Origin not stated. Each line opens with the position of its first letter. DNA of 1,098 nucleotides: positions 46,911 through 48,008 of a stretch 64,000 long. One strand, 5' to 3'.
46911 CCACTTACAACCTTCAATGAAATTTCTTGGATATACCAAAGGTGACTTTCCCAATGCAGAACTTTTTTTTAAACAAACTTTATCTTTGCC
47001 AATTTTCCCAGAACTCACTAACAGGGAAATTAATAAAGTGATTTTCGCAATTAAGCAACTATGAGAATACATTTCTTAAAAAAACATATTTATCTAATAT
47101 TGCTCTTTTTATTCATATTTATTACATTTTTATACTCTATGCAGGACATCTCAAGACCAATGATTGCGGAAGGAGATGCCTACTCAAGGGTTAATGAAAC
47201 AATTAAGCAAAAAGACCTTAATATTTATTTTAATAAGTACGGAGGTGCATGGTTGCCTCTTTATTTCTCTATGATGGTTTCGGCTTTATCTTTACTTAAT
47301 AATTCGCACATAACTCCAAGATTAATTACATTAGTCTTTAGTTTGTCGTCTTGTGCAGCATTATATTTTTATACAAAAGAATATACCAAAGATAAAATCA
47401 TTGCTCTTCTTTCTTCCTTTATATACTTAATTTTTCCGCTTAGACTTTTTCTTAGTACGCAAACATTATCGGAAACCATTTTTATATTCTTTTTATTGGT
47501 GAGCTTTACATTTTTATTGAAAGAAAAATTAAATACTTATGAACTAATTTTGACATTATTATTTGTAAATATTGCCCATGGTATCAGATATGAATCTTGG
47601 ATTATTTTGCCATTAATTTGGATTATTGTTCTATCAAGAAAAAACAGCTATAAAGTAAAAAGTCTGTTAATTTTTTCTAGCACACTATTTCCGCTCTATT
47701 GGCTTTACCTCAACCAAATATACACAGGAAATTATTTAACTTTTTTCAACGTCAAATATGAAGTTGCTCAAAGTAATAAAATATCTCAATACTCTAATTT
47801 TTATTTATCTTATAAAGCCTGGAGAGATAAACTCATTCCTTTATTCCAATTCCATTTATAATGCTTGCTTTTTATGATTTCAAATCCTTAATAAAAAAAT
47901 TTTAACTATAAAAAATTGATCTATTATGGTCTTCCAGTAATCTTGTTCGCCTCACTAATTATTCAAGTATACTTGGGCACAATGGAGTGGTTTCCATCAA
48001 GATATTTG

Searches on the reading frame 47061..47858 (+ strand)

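Call 23: search_protein_families(library=pfam, proteins=[window:47061-47858:+], max_evalue=0.01)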
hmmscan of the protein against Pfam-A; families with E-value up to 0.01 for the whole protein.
window:47061-47858:+ (266 aa): 1 family
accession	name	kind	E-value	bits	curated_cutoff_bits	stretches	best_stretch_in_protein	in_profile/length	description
PF02366.24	PMT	-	0.0056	16.7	22.7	1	79-178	78-182/245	Dolichyl-phosphate-mannose-protein mannosyltransferase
